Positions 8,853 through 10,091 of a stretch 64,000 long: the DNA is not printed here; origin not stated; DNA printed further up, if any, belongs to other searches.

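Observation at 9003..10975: AraC-linked TIR-like protein with an unrecognised all-beta C-terminal domain: candidate NAD-targeting sensor-effector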

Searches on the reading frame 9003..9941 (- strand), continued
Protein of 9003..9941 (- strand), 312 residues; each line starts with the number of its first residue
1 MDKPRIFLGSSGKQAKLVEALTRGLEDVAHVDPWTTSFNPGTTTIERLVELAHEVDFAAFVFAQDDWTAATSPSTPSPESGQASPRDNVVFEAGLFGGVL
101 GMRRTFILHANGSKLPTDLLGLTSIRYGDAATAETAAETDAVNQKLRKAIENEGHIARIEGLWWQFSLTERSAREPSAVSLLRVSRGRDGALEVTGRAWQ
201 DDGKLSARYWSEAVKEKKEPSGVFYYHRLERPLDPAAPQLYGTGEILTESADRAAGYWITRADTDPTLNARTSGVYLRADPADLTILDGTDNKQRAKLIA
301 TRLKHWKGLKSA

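Call 15: find_encoding_contigs(protein=P0075, flank=10000, max_places=6)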
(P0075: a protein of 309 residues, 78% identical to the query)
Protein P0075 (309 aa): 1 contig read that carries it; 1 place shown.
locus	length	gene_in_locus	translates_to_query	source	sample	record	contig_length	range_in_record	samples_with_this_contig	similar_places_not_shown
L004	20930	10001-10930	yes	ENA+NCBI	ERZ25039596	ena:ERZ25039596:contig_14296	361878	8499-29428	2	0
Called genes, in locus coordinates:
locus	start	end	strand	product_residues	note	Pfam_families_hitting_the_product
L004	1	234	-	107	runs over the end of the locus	PF00355:Rieske, PF13806:Rieske_2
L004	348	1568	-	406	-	PF01266:DAO (faint), PF03486:HI0933_like (faint), PF07992:Pyr_redox_2, PF13450:NAD_binding_8 (faint), PF00070:Pyr_redox, PF14759:Reductase_C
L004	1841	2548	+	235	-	PF00392:GntR, PF07729:FCD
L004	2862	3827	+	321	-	PF01494:FAD_binding_3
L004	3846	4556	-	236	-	PF00392:GntR, PF07729:FCD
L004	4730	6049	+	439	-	PF00355:Rieske, PF00848:Ring_hydroxyl_A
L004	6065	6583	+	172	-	PF00866:Ring_hydroxyl_B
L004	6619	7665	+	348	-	PF01408:GFO_IDH_MocA, PF22725:GFO_IDH_MocA_C3, PF02894:GFO_IDH_MocA_C (weak)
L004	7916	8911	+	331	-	-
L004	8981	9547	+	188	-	PF02525:Flavodoxin_2 (weak), PF03358:FMN_red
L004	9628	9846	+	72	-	-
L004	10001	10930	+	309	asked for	PF10137:CAP12-PCTIR_TIR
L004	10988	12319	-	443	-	PF00392:GntR, PF00155:Aminotran_1_2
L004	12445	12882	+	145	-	PF26788:DUF8260 (faint), PF06170:DUF983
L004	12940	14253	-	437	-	PF00296:Bac_luciferase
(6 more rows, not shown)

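Call 27: find_related_loci(query=window:9006-9941:-, collection=genome_contigs, flank=8000)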
Query window:9006-9941:- (312 aa) in genome_contigs; peptide patterns used: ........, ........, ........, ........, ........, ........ (x = any residue, [..] = any of these).
599 stretches matched a pattern (row limit reached: there are more); 436 encode a relative of the query (tblastn E <= 1e-3); the best 80 are kept; 80 distinct loci.
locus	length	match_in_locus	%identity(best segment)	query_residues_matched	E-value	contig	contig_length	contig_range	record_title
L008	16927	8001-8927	79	1-312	7e-166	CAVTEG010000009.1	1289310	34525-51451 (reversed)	MAG: uncultured Acidobacteriota bacterium isolate MFD00822.bin.2.9 genome assembly, contig: contig_33424, whole genome s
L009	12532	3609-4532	78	1-311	8e-166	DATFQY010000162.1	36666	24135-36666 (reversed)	MAG TPA_asm: Thermoanaerobaculia bacterium isolate SMAG_U9343 k141_5808245, whole genome shotgun sequence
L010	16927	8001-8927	79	1-312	3e-165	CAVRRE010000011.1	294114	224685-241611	MAG: uncultured Acidobacteriota bacterium isolate MFD04850.bin.2.306 genome assembly, contig: contig_51744, whole genome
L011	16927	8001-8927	78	1-312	3e-164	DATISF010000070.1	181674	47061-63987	MAG TPA_asm: Thermoanaerobaculia bacterium isolate SMAG_U15922 k141_733432, whole genome shotgun sequence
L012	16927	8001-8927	79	1-312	5e-164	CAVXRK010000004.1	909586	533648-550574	MAG: uncultured Acidobacteriota bacterium isolate MFD00822.bin.1.237 genome assembly, contig: contig_29326, whole genome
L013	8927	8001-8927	79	1-312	4e-163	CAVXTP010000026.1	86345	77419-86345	MAG: uncultured Acidobacteriota bacterium isolate MFD05942.bin.1.319 genome assembly, contig: contig_97970, whole genome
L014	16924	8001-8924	76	1-311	1e-162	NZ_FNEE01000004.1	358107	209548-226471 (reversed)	Mesorhizobium muleiense strain CGMCC 1.11022, whole genome shotgun sequence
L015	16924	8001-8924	77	1-311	1e-162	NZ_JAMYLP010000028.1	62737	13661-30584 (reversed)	Mesorhizobium sp. M1322 M1322_contig00028, whole genome shotgun sequence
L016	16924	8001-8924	77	1-311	4e-162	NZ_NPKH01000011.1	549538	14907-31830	Mesorhizobium wenxiniae strain WYCCWR 10195 scaffold20, whole genome shotgun sequence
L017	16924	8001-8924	76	1-311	3e-162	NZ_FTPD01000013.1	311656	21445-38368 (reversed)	Mesorhizobium prunaredense isolate 1, whole genome shotgun sequence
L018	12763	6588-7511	78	1-312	6e-162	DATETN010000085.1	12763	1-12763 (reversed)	MAG TPA_asm: Pyrinomonadaceae bacterium isolate SMAG_U8316 k141_2459970, whole genome shotgun sequence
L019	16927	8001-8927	77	1-312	4e-163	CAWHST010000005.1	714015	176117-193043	MAG: uncultured Gemmatimonadales bacterium isolate MFD09212.bin.2.127 genome assembly, contig: contig_8324, whole genome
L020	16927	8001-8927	77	1-312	1e-161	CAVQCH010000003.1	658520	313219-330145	MAG: uncultured Acidobacteriota bacterium isolate MFD02134.bin.2.168 genome assembly, contig: contig_26053, whole genome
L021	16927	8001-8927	77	1-312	4e-161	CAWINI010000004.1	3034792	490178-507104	MAG: uncultured bacterium isolate MFD04944.bin.1.291 genome assembly, contig: contig_53552, whole genome shotgun sequenc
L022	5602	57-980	76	1-312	1e-162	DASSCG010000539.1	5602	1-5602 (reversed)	MAG TPA_asm: Pyrinomonadaceae bacterium isolate SMAG_U915 k141_1985389, whole genome shotgun sequence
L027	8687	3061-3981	77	1-312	7e-160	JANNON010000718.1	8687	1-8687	MAG: Blastocatellia bacterium isolate SOY_34_metabat_33 SOY_34_k141_750438, whole genome shotgun sequence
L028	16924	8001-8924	75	1-311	2e-159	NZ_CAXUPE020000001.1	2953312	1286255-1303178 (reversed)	Mesorhizobium sp. LjNodule214 LJN214c1, whole genome shotgun sequence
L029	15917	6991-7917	75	1-312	3e-159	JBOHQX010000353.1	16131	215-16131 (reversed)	MAG: bacterium isolate M3-S_metawrap_bin.56 k127_415377, whole genome shotgun sequence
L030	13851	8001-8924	77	1-311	3e-159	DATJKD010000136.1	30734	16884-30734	MAG TPA_asm: Steroidobacteraceae bacterium isolate SMAG_U15584 k141_5153956, whole genome shotgun sequence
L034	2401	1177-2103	76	1-312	5e-169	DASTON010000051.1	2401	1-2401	MAG TPA_asm: Planctomycetota bacterium isolate SMAG_U2171 k141_2010042, whole genome shotgun sequence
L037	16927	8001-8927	75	1-312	1e-157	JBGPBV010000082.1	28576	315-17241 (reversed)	MAG: Vicinamibacteria bacterium isolate OBJ_0618_050_8 k141_5604832_length_28576_cov_33.7385, whole genome shotgun seque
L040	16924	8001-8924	74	1-312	2e-157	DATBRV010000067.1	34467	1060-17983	MAG TPA_asm: Myxococcota bacterium isolate SMAG_U4138 k141_2606710, whole genome shotgun sequence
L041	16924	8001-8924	75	1-311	2e-157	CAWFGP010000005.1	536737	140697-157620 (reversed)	MAG: uncultured Gemmatimonadales bacterium isolate MFD04944.bin.1.216 genome assembly, contig: contig_43507, whole genom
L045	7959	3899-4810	75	1-307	3e-156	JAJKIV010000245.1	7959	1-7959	MAG: Gemmatimonas sp. isolate b76_HoplandSoilSeptJan k101_344999, whole genome shotgun sequence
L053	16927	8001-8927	74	1-312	3e-155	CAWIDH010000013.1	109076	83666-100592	MAG: uncultured Gammaproteobacteria bacterium isolate MFD00962.bin.2.116 genome assembly, contig: contig_19632, whole ge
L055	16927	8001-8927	74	1-312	7e-155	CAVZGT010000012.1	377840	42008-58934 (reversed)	MAG: uncultured Acidobacteriota bacterium isolate MFD05567.bin.2.150 genome assembly, contig: contig_3072, whole genome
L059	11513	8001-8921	74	1-312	5e-154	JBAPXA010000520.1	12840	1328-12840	MAG: Pyrinomonadaceae bacterium isolate MFD00507_ilm_asm_bin12 k127_772000, whole genome shotgun sequence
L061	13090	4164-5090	73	1-312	7e-154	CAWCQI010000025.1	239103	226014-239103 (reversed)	MAG: uncultured Acidobacteriota bacterium isolate MFD05176.bin.2.32 genome assembly, contig: contig_28186, whole genome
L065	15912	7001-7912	75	1-307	1e-152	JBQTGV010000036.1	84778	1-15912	MAG: Candidatus Eiseniibacteriota bacterium isolate SAR286 c_000000251786, whole genome shotgun sequence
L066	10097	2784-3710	73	1-312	9e-153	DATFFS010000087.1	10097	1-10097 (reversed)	MAG TPA_asm: Gemmatimonadota bacterium isolate SMAG_U8642 k141_2207524, whole genome shotgun sequence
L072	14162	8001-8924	72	1-311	1e-151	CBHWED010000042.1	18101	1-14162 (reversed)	MAG TPA_asm: uncultured bacterium isolate ERR14722427_binner13_Refined_3 genome assembly, contig: ERZ27336822.1439, whol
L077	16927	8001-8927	71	1-312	2e-150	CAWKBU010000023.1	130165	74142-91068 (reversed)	MAG: uncultured Acidobacteriota bacterium isolate MFD03066.bin.2.196 genome assembly, contig: contig_42204, whole genome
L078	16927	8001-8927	71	1-312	2e-150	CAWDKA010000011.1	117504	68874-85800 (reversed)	MAG: uncultured Alphaproteobacteria bacterium isolate MFD04850.bin.2.70 genome assembly, contig: contig_36156, whole gen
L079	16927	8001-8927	71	1-312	4e-150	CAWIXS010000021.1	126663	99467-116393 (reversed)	MAG: uncultured Alphaproteobacteria bacterium isolate MFD05674.bin.1.102 genome assembly, contig: contig_13656, whole ge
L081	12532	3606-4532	74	1-312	5e-150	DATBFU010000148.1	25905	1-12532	MAG TPA_asm: Thermoanaerobaculia bacterium isolate SMAG_U3819 k141_5780484, whole genome shotgun sequence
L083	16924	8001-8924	72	2-312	4e-150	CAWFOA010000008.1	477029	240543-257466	MAG: uncultured Solirubrobacterales bacterium isolate MFD05942.bin.2.40 genome assembly, contig: contig_14388, whole gen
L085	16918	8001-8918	72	1-312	6e-149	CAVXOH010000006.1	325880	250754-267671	MAG: uncultured Alphaproteobacteria bacterium isolate MFD02840.bin.2.129 genome assembly, contig: contig_1754, whole gen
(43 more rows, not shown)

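Call 28: predict_structure(alignment_id=A2)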
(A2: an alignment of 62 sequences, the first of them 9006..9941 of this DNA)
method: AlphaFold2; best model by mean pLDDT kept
length: 312 residues; sequences in the alignment: 62
mean_pLDDT: 62.3   pTM: 0.52
mean pLDDT of the five models: 62.3, 61.3, 60.9, 60.1, 60.0
residues with pLDDT >= 90: 77; 70-90: 70; 50-70: 16; < 50: 149
segments of 3 or more residues with pLDDT < 50: 1-131, 142-156
pLDDT, mean of each block of 10 residues (from residue 1): 27 41 38 33 45 42 37 34 26 29 38 36 38 50 47 55 88 77 81 91 92 86 92 87 91 89 80 91 91 93 88 69
secondary structure, 60 per line:
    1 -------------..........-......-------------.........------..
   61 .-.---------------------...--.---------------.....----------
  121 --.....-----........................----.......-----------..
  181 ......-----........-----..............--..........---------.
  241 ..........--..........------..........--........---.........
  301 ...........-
elements in order: H14-23 H25-30 H44-52 E59-61 E106-110 E123-127 H133-156 E161-167 E179-186 E192-199 E205-218 E221-230 E240-250 E253-262 E269-278 H281-288 H292-311

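Call 30: fold_search(model_id=the predicted structure, library=pdb)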
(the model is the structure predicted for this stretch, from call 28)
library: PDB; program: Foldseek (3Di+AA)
matches with E <= 10: 1167; with E <= 0.001: 2
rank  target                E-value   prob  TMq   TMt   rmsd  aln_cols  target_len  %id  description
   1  2czu_B                5.8e-04  1.00  0.26  0.46   4.9       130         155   14  lipocalin-type prostaglandin D synthase (released 2006-10-03)
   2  2wwp_B                9.3e-04  0.98  0.19  0.35  13.0       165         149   12  Crystal structure of the human lipocalin-type prostaglandin D synthase (released 2010-01-12)
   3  2czu_A                1.0e-03  1.00  0.26  0.46   8.7       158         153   13  lipocalin-type prostaglandin D synthase (released 2006-10-03)
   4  5jk2_H                1.5e-03  1.00  0.24  0.54  10.1       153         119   14  Crystal structure of Treponema pallidum Tp0751 (Pallilysin) (released 2016-10-12)
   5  2wwp_A                1.7e-03  0.97  0.19  0.35  12.7       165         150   12  Crystal structure of the human lipocalin-type prostaglandin D synthase (released 2010-01-12)
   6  4imn                  2.4e-03  0.99  0.25  0.43   9.6       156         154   12  Crystal structure of wild type human Lipocalin PGDS bound with PEG MME 2000 (released 2013-03-20)
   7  6le0_C                2.8e-03  0.47  0.14  0.20  20.3       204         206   13  A nonspecific heme-binding cyclase catalyzes [4 + 2] cycloaddition during neoabyssomicin biosynthesis (released 2020-11-25)
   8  5jk2_A                3.8e-03  1.00  0.26  0.56  10.4       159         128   16  Crystal structure of Treponema pallidum Tp0751 (Pallilysin) (released 2016-10-12)
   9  2czt                  4.2e-03  0.99  0.26  0.46   8.6       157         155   13  lipocalin-type prostaglandin D synthase (released 2006-10-03)
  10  7dru_A                4.2e-03  0.97  0.22  0.41   8.1       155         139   15  Crystal Structure of the Dog Lipocalin Allergen Can f 1 (released 2021-11-10)
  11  9lmq_B                4.5e-03  0.99  0.23  0.23   9.2       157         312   32  Cryo-EM structure of TIR-STING/c-di-GMP complex (released 2025-08-27)
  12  5jk2_I                5.1e-03  1.00  0.25  0.56   7.2       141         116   15  Crystal structure of Treponema pallidum Tp0751 (Pallilysin) (released 2016-10-12)
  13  6ohh_B                5.1e-03  1.00  0.26  0.54   4.9       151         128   10  Structure of EF1p2_mFAP2b bound to DFHBI (released 2020-04-08)
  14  7l5k_A                5.4e-03  0.98  0.23  0.40  10.5       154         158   14  Crystal structure of the DiB-RM protein (released 2021-10-27)
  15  4imo                  5.4e-03  0.85  0.19  0.33  13.2       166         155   11  Crystal structure of wild type human Lipocalin PGDS in complex with substrate analog U44069 (released 2013-03-20)
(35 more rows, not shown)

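Call 65: search_protein_families(library=padloc, alignment_id=A4, max_evalue=0.00001)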
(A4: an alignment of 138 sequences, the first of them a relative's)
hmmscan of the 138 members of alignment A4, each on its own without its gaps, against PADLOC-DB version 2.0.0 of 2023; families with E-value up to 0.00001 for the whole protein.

A. member 1, L002:9065-9379:+ (104 aa): 0 families

B. families by the number of members that match (of 138 scanned): 54 families (the first 25 are shown)
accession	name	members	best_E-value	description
PDLC04134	mad2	5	6.5e-21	mads_2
PDLC04135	mad3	2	7.1e-20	mads_3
PDLC02980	AriA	2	2.4e-09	-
PDLC04042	PD-T4-6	1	1.1e-93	-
PDLC04061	PD-T4-6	1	1.6e-91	-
PDLC04053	PD-T4-6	1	5.4e-86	-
PDLC04060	PD-T4-6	1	2.6e-84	-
PDLC04043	PD-T4-6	1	5.3e-82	-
PDLC04039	PD-T4-6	1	1.4e-80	-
PDLC04052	PD-T4-6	1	3.4e-77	-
PDLC04047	PD-T4-6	1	4.2e-74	-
PDLC04057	PD-T4-6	1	8.3e-74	-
PDLC04054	PD-T4-6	1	3.4e-73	-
PDLC04138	mad6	1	3.2e-71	mads_6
PDLC01088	C3a189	1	7e-70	kinase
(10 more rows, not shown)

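Call 66: search_protein_families(library=pfam, alignment_id=A4, max_evalue=0.00001)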
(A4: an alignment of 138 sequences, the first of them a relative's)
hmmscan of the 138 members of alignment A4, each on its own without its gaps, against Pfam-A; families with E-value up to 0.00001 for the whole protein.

A. member 1, L002:9065-9379:+ (104 aa): 1 family
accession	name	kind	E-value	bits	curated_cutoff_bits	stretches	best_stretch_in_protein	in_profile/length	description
PF03992.22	ABM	-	1.1e-06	29.1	23.1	1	16-74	16-73/78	Antibiotic biosynthesis monooxygenase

B. families by the number of members that match (of 138 scanned): 154 families (the first 25 are shown)
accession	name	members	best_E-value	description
PF00561.26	Abhydrolase_1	6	1.6e-32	alpha/beta hydrolase fold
PF12697.13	Abhydrolase_6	6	1.5e-23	Alpha/beta hydrolase family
PF12146.15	Hydrolase_4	5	4.5e-23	Serine aminopeptidase, S33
PF08241.18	Methyltransf_11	4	5.5e-20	Methyltransferase domain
PF13649.12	Methyltransf_25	4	1.5e-18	Methyltransferase domain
PF08242.18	Methyltransf_12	4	8.4e-15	Methyltransferase domain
PF00326.27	Peptidase_S9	4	2.2e-08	Prolyl oligopeptidase family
PF00106.31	adh_short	3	5.1e-56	short chain dehydrogenase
PF13561.12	adh_short_C2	3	1.2e-54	Enoyl-(Acyl carrier protein) reductase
PF03358.20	FMN_red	3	1.1e-36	NADPH-dependent FMN reductase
PF13847.12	Methyltransf_31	3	2.6e-17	Methyltransferase domain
PF00583.31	Acetyltransf_1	3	1.2e-14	Acetyltransferase (GNAT) family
PF13489.12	Methyltransf_23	3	3.1e-13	Methyltransferase domain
PF14559.12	TPR_19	3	2.8e-12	Tetratricopeptide repeat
PF13508.13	Acetyltransf_7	3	3.5e-10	Acetyltransferase (GNAT) domain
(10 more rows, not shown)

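Call 69: search_protein_families(library=pfam, proteins=[L045:4858-6243:-, L030:9055-10437:+, L066:3689-5110:+, L029:8107-9552:+, L041:8975-10306:-, L009:4850-6292:-, L014:6283-7599:-, L014:9144-9896:+, L028:7097-7879:+, L028:8906-9790:+], max_evalue=0.00001)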
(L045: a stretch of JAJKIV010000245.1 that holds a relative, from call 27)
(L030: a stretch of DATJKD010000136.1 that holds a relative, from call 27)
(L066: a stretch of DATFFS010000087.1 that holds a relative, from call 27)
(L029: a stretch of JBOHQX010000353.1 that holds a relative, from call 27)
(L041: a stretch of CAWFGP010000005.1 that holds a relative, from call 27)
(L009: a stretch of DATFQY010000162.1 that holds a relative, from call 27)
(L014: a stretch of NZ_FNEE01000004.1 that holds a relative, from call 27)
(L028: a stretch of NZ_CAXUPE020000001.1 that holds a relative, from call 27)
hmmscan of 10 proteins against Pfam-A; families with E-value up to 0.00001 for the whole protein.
L045:4858-6243:- (461 aa): 1 family
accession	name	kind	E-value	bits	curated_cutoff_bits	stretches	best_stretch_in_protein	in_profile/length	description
PF16912.11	Glu_dehyd_C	-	2.8e-06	27.4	34.9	0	46-92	24-71/211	Glucose dehydrogenase C-terminus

L030:9055-10437:+ (460 aa): 2 families
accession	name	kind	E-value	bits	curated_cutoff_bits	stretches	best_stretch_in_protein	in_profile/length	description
PF13676.11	TIR_2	-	1.5e-17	64.7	28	1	321-424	1-102/122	TIR domain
PF13289.12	SIR2_2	-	2.8e-10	40.9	24.5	1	120-259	2-127/141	SIR2-like domain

L066:3689-5110:+ (473 aa): 2 families
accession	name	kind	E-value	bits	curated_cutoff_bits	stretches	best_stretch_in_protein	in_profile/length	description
PF24684.1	Vgb_lyase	-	1.3e-23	83.7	50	2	207-454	3-237/290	Virginiamycin B lyase family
PF08450.18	SGL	-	1.3e-10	41.7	26.3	0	304-348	183-223/246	SMP-30/Gluconolactonase/LRE-like region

L029:8107-9552:+ (481 aa): 3 families
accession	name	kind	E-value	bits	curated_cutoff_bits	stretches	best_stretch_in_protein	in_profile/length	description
PF13191.12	AAA_16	-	1.2e-08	36.1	32.6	1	38-184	24-145/167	AAA ATPase domain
PF20703.3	nSTAND1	-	2.5e-06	27.8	27.1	0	20-430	15-376/379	Novel STAND NTPase 1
PF13401.12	AAA_22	-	4.9e-06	27.3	27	0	39-222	6-130/130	AAA domain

L041:8975-10306:- (443 aa): 1 family
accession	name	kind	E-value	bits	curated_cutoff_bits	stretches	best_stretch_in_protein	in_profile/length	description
PF11138.13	DUF2911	-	2e-41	141.7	27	1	299-440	3-145/145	Protein of unknown function (DUF2911)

L009:4850-6292:- (480 aa): 1 family
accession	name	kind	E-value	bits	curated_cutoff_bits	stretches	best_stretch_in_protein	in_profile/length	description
PF02321.23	OEP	-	4.5e-54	183.5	22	2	280-462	5-187/187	Outer membrane efflux protein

L014:6283-7599:- (438 aa): 1 family
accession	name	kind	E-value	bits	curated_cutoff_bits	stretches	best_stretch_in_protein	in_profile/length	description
PF04932.20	Wzy_C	-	1.4e-22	80.5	31.7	1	205-353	2-148/149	O-Antigen ligase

L014:9144-9896:+ (250 aa): 4 families
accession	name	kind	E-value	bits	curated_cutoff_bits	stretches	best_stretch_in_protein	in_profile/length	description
PF00106.31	adh_short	-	5.1e-56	189.7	26.6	1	14-201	3-193/195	short chain dehydrogenase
PF13561.12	adh_short_C2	-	1.2e-54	185.8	27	1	20-246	3-234/236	Enoyl-(Acyl carrier protein) reductase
PF08659.16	KR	-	6e-11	43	22.6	1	15-167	4-159/180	KR domain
PF01370.27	Epimerase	-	3.6e-07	30.3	20.9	1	15-175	2-160/240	NAD dependent epimerase/dehydratase family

L028:7097-7879:+ (260 aa): 2 families
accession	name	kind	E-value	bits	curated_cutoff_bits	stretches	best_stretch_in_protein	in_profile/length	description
PF00196.25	GerE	-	3.4e-12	46.3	23.5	1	198-248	3-53/57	Bacterial regulatory proteins, luxR family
PF08281.18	Sigma70_r4_2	-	6.3e-09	35.8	25.7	1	197-240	10-54/54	Sigma-70, region 4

L028:8906-9790:+ (294 aa): 3 families
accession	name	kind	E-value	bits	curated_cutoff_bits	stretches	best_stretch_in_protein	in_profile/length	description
PF13561.12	adh_short_C2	-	1.4e-53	182.3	27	1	64-290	3-234/236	Enoyl-(Acyl carrier protein) reductase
PF00106.31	adh_short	-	1.6e-53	181.5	26.6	1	58-245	3-193/195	short chain dehydrogenase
PF08659.16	KR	-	2.8e-07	31.1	22.6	1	59-204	4-152/180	KR domain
